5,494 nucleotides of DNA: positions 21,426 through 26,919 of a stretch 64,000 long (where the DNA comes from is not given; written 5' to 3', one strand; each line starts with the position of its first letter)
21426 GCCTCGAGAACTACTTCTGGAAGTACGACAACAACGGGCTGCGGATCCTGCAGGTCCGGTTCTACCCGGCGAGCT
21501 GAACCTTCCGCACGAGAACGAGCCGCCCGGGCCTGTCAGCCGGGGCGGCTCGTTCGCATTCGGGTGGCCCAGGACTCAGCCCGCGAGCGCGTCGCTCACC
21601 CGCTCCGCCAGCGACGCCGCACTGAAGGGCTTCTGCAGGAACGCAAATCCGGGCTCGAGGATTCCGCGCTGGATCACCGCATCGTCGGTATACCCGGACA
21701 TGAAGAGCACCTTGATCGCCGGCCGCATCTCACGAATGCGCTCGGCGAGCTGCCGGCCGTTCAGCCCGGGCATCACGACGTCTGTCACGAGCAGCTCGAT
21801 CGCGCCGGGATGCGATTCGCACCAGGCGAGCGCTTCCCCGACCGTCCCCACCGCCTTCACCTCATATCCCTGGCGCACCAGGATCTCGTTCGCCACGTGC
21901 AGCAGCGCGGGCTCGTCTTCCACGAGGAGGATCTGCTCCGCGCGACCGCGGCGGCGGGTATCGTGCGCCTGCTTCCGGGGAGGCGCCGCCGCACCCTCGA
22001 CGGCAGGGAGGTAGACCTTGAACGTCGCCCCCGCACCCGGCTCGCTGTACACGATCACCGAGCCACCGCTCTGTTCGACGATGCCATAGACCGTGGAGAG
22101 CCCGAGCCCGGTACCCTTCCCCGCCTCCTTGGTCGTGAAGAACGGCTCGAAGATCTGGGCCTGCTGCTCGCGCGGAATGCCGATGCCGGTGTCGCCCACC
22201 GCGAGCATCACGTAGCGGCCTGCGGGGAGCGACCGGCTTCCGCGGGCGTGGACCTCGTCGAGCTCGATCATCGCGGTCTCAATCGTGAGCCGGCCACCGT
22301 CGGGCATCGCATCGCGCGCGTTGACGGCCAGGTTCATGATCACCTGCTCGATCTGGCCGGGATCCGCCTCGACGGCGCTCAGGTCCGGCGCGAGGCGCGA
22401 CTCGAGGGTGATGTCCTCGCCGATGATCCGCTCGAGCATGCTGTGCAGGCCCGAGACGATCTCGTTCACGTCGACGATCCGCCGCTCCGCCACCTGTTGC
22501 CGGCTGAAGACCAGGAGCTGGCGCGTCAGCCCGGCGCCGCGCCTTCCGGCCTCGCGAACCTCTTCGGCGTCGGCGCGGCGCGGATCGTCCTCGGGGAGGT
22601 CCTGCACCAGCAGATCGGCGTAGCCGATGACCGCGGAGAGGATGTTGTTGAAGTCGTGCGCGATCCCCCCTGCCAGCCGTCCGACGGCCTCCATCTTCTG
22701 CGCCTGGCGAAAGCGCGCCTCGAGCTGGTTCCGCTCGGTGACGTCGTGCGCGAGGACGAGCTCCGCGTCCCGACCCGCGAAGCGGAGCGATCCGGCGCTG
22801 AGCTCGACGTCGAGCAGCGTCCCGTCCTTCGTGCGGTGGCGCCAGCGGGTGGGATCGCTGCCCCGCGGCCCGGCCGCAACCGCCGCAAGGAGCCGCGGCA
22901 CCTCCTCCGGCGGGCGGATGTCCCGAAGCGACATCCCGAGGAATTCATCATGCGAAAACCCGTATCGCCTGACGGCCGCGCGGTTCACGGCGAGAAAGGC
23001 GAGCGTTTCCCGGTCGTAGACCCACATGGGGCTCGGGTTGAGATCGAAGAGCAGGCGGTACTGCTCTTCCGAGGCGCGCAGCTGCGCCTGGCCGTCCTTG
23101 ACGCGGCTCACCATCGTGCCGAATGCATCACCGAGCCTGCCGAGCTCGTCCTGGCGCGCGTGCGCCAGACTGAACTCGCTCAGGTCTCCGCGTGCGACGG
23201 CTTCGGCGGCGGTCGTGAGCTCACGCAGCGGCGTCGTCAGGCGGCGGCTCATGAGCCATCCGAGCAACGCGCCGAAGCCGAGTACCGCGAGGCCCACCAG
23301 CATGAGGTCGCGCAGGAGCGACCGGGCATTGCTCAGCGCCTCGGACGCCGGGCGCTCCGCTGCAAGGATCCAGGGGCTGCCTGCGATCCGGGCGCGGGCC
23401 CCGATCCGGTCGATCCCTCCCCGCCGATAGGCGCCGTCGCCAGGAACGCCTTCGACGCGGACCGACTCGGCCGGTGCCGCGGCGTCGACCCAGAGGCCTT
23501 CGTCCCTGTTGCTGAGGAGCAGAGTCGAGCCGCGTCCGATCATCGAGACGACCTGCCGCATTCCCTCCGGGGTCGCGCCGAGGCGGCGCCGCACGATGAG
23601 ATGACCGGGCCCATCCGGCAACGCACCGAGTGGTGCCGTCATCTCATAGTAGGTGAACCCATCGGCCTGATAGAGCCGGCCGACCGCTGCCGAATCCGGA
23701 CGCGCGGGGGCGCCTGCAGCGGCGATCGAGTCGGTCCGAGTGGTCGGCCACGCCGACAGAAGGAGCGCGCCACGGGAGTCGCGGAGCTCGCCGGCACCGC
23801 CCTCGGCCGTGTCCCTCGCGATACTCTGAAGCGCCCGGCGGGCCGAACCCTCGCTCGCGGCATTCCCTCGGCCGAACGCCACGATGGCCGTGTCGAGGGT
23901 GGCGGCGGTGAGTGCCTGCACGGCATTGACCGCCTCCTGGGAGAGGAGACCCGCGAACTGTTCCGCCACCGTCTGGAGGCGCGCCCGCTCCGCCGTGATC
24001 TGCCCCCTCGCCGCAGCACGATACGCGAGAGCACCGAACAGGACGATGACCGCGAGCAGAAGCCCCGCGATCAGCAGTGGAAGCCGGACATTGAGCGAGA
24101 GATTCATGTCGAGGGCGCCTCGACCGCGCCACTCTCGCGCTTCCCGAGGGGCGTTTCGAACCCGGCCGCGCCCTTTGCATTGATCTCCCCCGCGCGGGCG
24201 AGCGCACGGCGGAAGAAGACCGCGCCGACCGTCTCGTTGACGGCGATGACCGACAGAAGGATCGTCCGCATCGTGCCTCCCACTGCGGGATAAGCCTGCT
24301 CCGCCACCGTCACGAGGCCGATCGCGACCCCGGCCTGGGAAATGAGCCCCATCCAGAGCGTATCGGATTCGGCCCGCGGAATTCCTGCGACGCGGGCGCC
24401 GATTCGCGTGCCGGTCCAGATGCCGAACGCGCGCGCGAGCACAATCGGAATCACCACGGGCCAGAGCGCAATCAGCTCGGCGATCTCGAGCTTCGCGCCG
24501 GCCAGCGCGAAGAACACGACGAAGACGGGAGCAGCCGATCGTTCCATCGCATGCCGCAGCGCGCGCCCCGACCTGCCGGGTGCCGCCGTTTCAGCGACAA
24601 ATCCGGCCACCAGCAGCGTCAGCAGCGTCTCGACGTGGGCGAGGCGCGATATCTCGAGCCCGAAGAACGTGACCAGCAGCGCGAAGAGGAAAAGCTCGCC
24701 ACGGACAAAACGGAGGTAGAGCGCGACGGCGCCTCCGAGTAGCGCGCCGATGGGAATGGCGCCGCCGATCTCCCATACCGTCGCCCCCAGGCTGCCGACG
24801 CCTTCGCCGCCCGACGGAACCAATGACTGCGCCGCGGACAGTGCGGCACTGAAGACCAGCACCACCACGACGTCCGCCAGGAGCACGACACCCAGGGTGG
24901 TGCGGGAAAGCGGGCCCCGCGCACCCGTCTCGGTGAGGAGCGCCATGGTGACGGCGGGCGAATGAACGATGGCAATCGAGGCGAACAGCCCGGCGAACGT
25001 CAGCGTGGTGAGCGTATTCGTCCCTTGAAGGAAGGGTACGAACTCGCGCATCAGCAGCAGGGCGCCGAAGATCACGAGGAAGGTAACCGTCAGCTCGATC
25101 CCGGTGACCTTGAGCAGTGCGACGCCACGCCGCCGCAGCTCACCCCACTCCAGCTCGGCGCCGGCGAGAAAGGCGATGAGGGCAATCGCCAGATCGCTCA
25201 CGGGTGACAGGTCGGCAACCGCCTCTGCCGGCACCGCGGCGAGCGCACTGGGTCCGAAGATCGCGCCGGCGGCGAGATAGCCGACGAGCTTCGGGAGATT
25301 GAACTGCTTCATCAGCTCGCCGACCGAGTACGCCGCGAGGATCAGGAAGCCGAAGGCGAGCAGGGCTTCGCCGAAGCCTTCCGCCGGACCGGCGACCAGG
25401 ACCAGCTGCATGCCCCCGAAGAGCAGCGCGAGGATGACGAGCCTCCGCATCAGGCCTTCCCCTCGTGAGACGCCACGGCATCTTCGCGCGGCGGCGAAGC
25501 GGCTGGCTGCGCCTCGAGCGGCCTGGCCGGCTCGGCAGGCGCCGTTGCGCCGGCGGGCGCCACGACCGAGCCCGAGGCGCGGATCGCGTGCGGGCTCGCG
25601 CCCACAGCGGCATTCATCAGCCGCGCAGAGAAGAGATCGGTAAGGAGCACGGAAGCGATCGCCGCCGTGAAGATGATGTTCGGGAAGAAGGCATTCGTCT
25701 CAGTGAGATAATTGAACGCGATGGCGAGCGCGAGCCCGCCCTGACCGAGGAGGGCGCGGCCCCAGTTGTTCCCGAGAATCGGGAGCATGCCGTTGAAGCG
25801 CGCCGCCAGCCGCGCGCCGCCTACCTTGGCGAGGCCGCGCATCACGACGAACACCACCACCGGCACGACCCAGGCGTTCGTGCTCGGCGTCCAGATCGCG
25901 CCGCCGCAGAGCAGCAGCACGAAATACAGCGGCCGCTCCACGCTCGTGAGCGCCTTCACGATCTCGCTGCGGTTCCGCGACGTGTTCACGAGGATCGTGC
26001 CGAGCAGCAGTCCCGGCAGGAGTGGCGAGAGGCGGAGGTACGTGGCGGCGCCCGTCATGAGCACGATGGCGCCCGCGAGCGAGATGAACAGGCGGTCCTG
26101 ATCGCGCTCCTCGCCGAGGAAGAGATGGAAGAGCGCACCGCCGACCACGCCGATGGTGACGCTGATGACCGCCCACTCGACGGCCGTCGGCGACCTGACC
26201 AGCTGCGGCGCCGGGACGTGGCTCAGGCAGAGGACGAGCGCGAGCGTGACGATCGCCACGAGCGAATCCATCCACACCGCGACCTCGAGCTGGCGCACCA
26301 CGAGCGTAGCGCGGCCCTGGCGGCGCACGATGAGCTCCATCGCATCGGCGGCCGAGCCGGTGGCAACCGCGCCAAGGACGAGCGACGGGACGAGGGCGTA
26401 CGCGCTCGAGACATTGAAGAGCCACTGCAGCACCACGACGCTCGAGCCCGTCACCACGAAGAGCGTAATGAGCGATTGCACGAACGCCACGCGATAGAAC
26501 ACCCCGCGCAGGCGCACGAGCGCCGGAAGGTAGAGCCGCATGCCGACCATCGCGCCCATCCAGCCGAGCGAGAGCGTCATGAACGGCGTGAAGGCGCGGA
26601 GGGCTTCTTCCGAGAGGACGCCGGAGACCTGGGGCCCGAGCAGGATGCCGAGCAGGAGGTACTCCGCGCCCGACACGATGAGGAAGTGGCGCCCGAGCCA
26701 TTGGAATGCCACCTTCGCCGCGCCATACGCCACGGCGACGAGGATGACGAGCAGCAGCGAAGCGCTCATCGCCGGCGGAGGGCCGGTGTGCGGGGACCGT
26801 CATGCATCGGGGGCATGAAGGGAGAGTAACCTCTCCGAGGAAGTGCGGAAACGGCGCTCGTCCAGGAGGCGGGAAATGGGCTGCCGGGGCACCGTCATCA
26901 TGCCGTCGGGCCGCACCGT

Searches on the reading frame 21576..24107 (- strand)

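Call 7: search_protein_families(library=pfam, proteins=[window:21576-24107:-], max_evalue=0.001)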
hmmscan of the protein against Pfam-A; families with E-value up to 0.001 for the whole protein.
window:21576-24107:- (843 aa): 8 families
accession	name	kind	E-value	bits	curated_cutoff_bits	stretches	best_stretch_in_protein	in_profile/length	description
PF02518.31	HATPase_c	-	3.8e-22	79.3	26.4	1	582-702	2-109/111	Histidine kinase-, DNA gyrase B-, and HSP90-like ATPase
PF00072.30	Response_reg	-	1.4e-19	70.8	30.2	1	726-837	1-110/111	Response regulator receiver domain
PF00672.30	HAMP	-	5.5e-12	46.3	25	1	285-337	1-52/53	HAMP domain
PF00512.31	HisKA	-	1.4e-08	35.1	26.9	1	476-537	3-63/66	His Kinase A (phospho-acceptor) domain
PF13426.13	PAS_9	-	1.2e-07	32.4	27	1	359-458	2-103/103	PAS domain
PF00989.32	PAS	-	2.1e-06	28.1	22.6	1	348-455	1-112/113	PAS fold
PF13188.13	PAS_8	-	2.8e-06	27.5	21.8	1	348-397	1-47/65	PAS domain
PF08448.16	PAS_4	-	1.2e-05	25.9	23.1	1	369-460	15-109/110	PAS fold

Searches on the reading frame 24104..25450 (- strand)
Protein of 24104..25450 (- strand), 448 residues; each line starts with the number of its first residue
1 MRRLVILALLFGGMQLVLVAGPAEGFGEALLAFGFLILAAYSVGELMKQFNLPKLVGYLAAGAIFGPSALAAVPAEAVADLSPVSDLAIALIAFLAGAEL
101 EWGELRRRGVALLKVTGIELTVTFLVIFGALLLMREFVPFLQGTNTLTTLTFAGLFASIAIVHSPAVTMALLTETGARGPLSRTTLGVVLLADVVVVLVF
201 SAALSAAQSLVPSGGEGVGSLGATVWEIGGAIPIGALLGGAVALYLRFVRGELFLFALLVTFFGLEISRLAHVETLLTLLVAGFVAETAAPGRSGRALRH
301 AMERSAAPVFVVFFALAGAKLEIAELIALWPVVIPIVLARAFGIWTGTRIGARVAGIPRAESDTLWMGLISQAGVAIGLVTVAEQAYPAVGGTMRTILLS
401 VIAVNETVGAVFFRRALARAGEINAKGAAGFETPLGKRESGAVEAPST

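Call 7: search_protein_families(library=pfam, proteins=[window:24104-25450:-], max_evalue=0.001)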
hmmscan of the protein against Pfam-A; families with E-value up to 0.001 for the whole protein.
window:24104-25450:- (448 aa): 1 family
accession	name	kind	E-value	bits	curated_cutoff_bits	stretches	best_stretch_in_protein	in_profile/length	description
PF00999.27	Na_H_Exchanger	-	6.8e-24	84.8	26.2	1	42-404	9-360/375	Sodium/hydrogen exchanger, transmembrane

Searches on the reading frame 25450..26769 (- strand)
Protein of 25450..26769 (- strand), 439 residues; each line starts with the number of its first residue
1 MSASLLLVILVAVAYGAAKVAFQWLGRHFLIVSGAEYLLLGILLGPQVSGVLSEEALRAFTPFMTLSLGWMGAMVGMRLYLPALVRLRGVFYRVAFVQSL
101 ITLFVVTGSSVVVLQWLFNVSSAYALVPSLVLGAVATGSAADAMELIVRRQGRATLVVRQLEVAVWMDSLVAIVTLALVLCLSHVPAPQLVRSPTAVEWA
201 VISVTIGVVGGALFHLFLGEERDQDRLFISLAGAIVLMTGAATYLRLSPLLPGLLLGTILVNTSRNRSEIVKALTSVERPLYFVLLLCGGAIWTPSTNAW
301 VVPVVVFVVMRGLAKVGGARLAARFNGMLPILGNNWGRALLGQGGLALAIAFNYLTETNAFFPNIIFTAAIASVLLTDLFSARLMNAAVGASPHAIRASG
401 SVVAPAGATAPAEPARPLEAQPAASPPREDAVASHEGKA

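Call 7: search_protein_families(library=pfam, proteins=[window:25450-26769:-], max_evalue=0.001)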
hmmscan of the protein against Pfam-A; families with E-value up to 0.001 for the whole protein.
window:25450-26769:- (439 aa): 0 families

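Call 62: search_protein_families(library=pfam, proteins=[window:25450-26769:-], max_evalue=1)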
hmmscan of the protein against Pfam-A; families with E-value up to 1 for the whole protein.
window:25450-26769:- (439 aa): 0 families
